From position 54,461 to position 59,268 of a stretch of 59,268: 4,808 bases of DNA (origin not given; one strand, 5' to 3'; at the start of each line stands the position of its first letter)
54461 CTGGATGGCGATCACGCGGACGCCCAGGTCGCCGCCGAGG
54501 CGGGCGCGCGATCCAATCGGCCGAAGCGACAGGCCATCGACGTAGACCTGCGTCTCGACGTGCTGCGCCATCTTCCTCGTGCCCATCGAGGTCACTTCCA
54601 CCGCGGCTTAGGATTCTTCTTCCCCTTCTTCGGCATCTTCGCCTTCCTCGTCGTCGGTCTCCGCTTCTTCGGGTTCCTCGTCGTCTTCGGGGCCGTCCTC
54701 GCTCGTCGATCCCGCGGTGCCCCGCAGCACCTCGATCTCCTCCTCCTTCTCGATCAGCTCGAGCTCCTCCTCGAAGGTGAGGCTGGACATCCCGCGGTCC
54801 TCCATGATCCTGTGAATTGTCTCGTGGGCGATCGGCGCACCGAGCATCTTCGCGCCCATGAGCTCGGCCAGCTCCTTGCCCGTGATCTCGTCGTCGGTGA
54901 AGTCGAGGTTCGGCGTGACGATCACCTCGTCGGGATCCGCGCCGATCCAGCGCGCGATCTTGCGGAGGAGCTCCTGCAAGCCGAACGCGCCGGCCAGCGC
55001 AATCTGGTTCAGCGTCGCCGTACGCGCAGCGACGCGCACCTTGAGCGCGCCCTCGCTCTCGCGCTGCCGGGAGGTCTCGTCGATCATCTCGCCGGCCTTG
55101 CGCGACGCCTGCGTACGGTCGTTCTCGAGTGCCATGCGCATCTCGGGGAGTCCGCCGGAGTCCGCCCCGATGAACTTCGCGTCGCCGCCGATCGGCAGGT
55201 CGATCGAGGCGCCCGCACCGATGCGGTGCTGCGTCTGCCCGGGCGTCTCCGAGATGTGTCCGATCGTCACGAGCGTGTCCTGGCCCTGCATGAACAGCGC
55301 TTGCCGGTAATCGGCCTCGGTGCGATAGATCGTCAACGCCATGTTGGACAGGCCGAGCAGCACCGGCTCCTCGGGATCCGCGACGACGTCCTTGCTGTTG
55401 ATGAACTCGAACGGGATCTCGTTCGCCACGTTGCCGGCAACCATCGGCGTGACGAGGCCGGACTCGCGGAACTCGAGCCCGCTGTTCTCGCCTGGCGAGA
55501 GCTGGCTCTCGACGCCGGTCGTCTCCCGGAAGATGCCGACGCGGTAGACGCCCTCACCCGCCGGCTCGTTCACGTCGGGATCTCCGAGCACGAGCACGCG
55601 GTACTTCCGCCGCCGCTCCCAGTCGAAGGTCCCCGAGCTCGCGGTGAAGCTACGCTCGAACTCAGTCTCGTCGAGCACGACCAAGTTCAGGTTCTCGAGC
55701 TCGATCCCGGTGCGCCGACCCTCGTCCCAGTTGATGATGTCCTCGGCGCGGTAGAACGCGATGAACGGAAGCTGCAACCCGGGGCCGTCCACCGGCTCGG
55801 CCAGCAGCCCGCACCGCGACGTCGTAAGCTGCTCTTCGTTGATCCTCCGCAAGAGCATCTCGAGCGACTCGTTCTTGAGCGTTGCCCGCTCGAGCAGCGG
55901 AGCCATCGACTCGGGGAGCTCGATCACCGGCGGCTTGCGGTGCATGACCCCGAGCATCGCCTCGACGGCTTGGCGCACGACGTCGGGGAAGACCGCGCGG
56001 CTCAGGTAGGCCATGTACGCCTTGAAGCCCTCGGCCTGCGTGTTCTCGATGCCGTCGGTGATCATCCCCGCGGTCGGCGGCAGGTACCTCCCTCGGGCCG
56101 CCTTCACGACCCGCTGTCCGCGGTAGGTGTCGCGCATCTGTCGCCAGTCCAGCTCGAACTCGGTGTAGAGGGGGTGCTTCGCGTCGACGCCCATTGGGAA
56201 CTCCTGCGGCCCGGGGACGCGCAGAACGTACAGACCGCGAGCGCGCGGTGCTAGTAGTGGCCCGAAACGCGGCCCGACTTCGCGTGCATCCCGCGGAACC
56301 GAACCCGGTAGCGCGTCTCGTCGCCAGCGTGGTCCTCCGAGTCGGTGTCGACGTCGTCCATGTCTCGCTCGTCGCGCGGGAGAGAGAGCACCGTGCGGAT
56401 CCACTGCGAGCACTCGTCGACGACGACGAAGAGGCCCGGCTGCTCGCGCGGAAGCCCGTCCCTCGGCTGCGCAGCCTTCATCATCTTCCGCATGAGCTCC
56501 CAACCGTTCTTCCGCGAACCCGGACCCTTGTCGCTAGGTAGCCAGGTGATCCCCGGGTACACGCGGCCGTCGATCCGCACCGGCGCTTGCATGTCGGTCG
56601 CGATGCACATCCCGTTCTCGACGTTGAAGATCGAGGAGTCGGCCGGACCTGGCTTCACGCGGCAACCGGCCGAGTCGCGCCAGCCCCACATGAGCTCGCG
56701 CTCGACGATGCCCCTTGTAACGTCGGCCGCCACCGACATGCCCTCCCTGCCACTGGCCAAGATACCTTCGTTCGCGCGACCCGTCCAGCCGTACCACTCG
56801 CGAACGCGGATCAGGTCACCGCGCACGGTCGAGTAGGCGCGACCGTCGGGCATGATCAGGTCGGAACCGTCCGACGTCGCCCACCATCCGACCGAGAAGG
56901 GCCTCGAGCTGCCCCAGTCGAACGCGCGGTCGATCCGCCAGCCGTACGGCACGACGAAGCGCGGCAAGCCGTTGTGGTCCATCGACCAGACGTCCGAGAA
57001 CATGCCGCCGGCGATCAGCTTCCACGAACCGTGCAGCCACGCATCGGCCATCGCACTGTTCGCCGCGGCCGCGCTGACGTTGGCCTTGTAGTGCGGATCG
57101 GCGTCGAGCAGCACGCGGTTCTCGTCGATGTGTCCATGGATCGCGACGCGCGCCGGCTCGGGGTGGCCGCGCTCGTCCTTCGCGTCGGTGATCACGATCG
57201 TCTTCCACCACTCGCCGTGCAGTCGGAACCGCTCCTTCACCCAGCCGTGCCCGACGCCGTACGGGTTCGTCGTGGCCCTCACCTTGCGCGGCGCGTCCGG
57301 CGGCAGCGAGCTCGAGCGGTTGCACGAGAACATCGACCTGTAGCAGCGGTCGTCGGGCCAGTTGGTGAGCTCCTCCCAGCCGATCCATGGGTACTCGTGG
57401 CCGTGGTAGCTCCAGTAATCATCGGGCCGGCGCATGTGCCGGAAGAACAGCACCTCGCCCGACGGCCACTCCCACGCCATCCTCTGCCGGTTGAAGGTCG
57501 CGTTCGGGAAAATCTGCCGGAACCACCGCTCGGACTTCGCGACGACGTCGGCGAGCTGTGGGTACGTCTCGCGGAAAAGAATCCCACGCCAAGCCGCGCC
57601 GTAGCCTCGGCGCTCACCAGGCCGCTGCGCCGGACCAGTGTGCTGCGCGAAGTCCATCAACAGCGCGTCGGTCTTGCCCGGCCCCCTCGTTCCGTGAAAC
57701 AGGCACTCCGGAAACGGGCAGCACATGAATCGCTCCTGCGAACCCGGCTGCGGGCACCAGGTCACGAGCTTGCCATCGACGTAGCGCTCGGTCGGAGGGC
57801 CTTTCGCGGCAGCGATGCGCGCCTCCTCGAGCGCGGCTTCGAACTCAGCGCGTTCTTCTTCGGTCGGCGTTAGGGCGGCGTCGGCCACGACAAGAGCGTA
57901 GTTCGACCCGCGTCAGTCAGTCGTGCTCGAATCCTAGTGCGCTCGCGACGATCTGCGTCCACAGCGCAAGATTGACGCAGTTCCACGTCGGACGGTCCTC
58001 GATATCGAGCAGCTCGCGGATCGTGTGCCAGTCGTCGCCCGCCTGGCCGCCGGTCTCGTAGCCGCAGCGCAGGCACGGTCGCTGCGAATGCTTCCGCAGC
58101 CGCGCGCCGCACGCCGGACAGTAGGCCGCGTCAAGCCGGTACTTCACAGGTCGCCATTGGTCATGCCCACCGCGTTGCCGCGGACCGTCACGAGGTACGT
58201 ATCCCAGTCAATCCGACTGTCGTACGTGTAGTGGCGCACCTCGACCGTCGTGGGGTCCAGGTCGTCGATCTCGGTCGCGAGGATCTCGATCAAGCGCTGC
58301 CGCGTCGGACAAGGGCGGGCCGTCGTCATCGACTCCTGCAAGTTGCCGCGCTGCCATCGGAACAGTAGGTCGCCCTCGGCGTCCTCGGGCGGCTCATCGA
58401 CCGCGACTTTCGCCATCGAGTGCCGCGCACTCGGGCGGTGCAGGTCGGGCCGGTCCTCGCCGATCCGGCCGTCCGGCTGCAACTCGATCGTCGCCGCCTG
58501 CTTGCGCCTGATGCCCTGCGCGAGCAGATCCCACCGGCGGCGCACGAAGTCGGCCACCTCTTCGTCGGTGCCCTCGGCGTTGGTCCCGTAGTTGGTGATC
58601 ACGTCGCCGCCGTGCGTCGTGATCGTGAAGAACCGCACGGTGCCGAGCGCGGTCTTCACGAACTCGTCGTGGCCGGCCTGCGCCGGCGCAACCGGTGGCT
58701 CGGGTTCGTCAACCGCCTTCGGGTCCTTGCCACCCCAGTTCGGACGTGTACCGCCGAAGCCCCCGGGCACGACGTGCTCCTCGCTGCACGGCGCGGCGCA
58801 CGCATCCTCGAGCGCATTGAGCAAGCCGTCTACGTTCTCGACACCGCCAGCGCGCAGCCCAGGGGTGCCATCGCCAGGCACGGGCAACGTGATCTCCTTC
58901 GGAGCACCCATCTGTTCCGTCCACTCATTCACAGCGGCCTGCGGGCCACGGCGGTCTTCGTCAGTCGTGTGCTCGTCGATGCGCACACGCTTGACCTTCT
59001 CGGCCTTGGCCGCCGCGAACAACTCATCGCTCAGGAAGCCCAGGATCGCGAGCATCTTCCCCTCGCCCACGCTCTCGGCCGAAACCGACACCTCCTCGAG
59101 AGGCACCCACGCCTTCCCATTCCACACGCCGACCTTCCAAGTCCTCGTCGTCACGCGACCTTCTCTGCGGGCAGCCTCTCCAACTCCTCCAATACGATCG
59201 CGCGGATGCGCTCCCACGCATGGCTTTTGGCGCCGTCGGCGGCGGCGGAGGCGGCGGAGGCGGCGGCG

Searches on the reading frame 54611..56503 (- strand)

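Call 14: search_protein_families(library=phrogs, proteins=[window:54611-56503:-], max_evalue=0.001)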
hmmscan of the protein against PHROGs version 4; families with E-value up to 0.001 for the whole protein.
window:54611-56503:- (631 aa): 2 families
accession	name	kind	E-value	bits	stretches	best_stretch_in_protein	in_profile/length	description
phrog_145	-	head and packaging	4.8e-96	323.4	1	103-596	7-474/493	portal protein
phrog_2417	-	unknown function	1.2e-27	98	1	106-306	6-190/242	-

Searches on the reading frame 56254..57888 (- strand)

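Call 14: search_protein_families(library=phrogs, proteins=[window:56254-57888:-], max_evalue=0.001)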
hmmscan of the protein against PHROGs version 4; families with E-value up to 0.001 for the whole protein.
window:56254-57888:- (545 aa): 1 family
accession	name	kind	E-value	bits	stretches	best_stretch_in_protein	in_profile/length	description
phrog_979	-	head and packaging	2.4e-27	96.9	1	41-328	148-445/642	terminase large subunit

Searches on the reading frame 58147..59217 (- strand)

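Call 14: search_protein_families(library=phrogs, proteins=[window:58147-59217:-], max_evalue=0.001)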
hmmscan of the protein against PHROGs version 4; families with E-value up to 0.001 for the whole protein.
window:58147-59217:- (357 aa): 1 family
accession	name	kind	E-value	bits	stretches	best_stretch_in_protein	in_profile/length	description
phrog_8785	-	unknown function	9.6e-08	33.2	1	287-355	4-77/80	-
